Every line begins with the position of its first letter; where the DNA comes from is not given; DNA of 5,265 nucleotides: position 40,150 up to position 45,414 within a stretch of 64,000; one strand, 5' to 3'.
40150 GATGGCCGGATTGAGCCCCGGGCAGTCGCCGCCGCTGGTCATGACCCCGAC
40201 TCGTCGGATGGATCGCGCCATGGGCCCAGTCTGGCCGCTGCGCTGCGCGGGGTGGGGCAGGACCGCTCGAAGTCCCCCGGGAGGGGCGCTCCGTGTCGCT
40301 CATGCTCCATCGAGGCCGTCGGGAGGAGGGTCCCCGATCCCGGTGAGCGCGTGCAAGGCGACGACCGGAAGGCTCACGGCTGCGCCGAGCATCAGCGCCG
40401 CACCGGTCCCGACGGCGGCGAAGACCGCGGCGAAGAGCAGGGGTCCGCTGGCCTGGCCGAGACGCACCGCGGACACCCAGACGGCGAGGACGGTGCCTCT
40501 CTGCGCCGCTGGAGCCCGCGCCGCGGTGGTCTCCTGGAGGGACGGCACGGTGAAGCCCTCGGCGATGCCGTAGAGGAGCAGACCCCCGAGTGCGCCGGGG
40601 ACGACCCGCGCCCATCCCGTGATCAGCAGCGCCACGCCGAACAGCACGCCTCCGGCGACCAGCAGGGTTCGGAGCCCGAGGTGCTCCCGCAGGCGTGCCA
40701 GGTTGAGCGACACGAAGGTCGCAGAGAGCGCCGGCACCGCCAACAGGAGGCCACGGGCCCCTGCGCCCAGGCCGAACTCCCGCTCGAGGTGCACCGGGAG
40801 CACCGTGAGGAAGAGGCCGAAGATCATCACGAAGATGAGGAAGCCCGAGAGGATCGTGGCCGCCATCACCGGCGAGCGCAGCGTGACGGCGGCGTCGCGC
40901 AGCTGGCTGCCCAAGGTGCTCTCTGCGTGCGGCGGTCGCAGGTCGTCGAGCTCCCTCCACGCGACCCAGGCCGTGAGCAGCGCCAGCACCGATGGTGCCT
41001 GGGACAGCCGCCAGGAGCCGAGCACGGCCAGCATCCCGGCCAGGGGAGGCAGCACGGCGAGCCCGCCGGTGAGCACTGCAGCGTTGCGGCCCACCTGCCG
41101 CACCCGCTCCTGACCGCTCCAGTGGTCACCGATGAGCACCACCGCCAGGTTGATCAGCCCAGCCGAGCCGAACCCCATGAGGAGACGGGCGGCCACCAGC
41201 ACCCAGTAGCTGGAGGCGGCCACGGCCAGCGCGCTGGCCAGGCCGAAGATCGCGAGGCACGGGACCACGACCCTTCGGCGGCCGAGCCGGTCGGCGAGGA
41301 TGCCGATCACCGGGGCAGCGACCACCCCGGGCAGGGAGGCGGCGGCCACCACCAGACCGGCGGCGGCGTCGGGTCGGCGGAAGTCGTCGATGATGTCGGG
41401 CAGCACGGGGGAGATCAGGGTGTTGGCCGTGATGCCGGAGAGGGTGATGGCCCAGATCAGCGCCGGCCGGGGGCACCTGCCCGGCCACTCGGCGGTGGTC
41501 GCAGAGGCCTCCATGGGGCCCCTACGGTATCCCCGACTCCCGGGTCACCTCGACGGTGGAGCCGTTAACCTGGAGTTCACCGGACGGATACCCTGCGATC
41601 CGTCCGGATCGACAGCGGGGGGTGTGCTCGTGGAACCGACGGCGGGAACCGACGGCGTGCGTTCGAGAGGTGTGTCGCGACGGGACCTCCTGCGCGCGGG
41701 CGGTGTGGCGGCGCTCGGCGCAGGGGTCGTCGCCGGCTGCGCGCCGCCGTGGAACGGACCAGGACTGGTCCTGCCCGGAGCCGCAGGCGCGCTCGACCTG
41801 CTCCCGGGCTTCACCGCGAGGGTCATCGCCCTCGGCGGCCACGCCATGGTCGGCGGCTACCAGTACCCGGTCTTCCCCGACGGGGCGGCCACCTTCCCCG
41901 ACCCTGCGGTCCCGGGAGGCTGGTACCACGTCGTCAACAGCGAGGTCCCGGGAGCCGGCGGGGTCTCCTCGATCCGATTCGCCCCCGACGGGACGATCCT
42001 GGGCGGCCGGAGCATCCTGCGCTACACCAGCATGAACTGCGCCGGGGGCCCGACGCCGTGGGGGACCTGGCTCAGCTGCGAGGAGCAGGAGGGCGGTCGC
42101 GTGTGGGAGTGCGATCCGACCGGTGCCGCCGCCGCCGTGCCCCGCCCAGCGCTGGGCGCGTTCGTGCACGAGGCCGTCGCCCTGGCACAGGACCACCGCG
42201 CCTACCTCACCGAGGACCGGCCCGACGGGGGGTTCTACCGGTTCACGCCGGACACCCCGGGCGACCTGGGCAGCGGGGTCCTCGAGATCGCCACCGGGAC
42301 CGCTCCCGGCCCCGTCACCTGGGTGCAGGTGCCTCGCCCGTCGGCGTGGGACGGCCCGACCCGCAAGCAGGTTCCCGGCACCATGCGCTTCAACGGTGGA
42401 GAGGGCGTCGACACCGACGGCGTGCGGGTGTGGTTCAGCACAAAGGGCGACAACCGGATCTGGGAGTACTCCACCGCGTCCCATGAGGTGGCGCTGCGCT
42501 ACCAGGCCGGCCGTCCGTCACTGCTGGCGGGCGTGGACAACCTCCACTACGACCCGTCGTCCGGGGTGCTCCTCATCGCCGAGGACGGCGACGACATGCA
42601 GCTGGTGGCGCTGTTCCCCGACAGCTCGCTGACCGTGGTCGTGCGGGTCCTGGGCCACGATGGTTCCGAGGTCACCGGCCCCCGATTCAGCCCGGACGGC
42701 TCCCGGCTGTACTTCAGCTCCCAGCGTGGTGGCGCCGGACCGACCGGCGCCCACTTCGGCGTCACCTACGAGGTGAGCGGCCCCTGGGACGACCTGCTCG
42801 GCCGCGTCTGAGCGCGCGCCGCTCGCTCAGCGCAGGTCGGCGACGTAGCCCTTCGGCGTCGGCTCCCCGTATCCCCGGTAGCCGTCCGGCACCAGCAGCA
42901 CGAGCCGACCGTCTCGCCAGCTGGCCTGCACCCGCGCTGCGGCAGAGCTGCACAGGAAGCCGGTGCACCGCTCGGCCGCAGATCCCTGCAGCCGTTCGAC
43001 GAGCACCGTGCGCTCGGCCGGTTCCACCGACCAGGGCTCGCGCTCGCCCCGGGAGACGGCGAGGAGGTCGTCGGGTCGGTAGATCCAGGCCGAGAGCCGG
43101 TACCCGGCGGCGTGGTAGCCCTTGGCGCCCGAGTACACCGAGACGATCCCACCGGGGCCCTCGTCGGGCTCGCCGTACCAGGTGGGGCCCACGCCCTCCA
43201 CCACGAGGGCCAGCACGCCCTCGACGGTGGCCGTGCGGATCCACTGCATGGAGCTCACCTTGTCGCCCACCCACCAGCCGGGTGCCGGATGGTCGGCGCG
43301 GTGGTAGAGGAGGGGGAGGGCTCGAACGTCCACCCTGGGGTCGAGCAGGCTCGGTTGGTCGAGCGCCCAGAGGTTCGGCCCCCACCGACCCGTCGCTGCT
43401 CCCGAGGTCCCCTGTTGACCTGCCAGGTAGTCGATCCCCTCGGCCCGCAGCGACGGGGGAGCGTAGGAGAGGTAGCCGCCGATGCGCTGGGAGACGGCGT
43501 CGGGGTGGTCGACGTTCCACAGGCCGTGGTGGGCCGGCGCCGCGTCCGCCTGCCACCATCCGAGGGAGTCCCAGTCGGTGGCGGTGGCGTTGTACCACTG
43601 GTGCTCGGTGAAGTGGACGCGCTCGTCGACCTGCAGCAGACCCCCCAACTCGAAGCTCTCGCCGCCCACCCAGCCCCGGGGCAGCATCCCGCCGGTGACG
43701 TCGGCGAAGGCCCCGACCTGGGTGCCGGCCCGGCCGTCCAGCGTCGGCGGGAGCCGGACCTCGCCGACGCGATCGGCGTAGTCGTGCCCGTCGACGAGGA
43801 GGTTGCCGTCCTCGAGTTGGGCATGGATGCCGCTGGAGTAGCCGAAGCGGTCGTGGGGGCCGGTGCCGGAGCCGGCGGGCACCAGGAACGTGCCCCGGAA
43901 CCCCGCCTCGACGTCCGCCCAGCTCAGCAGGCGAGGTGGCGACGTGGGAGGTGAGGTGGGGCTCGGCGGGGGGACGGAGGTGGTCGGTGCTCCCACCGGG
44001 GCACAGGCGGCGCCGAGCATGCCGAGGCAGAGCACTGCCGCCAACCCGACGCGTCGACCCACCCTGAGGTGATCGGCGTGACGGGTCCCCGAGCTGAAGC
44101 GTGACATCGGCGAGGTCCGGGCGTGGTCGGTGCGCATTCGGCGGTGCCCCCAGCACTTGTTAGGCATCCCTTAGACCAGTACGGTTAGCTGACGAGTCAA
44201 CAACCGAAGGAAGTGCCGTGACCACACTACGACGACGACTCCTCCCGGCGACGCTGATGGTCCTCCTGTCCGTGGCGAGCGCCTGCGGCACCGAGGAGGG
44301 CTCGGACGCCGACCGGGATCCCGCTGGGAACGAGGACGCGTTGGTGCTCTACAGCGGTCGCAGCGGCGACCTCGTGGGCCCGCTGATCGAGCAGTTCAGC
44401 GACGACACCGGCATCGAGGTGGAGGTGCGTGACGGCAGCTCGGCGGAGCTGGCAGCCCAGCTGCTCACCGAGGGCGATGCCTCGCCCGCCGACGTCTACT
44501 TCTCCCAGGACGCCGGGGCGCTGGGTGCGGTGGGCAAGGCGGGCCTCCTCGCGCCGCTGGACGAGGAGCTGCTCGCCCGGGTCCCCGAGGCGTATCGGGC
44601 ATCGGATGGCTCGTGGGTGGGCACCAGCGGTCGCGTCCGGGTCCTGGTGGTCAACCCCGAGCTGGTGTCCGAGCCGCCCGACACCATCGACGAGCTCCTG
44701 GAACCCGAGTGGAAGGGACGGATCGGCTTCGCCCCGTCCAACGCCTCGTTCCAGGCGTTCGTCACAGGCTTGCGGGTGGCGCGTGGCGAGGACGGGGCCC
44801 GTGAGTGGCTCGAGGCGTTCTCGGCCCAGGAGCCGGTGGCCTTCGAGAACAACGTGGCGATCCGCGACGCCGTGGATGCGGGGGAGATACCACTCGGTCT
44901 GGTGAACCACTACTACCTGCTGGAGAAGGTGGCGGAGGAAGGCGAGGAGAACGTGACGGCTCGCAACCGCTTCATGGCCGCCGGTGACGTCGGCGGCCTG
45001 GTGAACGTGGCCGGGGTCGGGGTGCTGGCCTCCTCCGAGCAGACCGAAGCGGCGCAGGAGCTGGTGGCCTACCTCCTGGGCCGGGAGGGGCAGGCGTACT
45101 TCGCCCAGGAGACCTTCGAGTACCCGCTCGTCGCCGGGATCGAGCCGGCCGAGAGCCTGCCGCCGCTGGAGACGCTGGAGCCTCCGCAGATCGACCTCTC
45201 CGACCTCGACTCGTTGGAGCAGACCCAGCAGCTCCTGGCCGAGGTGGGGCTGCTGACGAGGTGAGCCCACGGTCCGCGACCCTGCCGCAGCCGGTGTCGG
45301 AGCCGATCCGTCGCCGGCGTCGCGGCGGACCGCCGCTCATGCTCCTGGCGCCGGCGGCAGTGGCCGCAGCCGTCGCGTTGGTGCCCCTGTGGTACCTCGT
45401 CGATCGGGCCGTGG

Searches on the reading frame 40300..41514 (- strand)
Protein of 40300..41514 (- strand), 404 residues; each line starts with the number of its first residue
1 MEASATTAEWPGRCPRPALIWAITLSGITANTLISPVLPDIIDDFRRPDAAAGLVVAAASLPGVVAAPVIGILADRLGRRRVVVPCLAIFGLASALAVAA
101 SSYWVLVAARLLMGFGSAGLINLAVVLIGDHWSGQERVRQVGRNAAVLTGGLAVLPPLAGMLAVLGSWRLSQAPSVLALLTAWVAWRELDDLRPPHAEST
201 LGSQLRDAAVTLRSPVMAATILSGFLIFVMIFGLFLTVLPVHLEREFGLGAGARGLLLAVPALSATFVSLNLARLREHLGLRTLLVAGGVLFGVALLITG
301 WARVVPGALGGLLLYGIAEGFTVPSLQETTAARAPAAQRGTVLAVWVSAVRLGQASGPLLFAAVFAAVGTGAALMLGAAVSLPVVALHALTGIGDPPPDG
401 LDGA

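Call 76: search_protein_families(library=pfam, proteins=[window:40300-41514:-], max_evalue=0.00001)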
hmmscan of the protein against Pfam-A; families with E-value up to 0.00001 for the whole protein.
window:40300-41514:- (404 aa): 4 families
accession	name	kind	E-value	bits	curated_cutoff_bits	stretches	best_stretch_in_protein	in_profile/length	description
PF07690.21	MFS_1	-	8.4e-47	160.2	33.4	2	21-250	2-235/347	Major Facilitator Superfamily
PF00083.30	Sugar_tr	-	3.2e-09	36.6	22.3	1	50-129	46-128/452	Sugar (and other) transporter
PF05977.19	MFS_3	-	3.4e-09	36.1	27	1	20-386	15-388/524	Transmembrane secretion effector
PF12832.13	MFS_1_like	-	9.8e-09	35.1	25.2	1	52-360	36-357/373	MFS_1 like family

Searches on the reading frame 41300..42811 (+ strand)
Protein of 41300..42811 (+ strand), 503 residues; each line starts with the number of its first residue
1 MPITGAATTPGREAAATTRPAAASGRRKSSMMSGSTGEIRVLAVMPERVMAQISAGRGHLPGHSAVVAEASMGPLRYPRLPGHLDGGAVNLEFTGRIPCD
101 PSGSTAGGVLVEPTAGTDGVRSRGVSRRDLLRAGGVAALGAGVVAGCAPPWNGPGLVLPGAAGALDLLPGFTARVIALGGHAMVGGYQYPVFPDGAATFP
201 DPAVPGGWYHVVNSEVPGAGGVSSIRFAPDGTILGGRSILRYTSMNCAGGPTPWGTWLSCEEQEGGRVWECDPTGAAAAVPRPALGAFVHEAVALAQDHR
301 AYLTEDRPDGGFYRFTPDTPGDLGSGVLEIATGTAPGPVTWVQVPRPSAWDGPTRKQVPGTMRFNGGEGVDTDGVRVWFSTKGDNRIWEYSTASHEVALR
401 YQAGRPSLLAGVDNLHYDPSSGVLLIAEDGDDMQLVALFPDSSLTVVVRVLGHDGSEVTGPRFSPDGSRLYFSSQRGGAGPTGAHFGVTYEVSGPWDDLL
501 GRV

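Call 76: search_protein_families(library=pfam, proteins=[window:41300-42811:+], max_evalue=0.00001)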
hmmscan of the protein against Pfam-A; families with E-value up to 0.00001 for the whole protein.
window:41300-42811:+ (503 aa): 2 families
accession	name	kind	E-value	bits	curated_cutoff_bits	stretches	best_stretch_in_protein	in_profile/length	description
PF05787.19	PhoX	-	1.9e-23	83.9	24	1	243-349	160-314/515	Alkaline phosphatase PhoX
PF07676.18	PD40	-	3e-08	33.9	20.9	1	457-478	10-32/38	WD40-like Beta Propeller Repeat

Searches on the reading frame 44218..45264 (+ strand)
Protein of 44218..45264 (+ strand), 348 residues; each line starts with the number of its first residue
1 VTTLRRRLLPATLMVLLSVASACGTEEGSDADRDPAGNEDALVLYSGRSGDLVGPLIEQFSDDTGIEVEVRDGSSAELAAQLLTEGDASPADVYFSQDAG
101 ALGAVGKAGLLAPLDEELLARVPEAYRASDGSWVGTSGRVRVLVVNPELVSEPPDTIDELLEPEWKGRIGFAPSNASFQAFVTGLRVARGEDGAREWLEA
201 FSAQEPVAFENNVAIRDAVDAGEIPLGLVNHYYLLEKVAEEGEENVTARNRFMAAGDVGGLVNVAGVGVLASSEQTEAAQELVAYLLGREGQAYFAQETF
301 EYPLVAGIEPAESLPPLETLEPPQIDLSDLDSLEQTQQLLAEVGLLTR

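Call 77: search_protein_families(library=pfam, proteins=[window:44218-45264:+], max_evalue=0.00001)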
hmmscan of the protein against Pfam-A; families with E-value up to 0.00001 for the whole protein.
window:44218-45264:+ (348 aa): 4 families
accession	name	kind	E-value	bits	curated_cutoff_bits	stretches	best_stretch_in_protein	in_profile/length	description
PF13343.11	SBP_bac_6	-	6.3e-25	88.5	24.6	1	90-311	3-222/245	Bacterial extracellular solute-binding protein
PF13416.11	SBP_bac_8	-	7.4e-19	69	27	1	56-308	2-265/279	Bacterial extracellular solute-binding protein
PF01547.30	SBP_bac_1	-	1.8e-17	64.8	26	1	56-293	13-307/307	Bacterial extracellular solute-binding protein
PF13531.11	SBP_bac_11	-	8.8e-17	62.1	25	1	43-298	3-224/227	Bacterial extracellular solute-binding protein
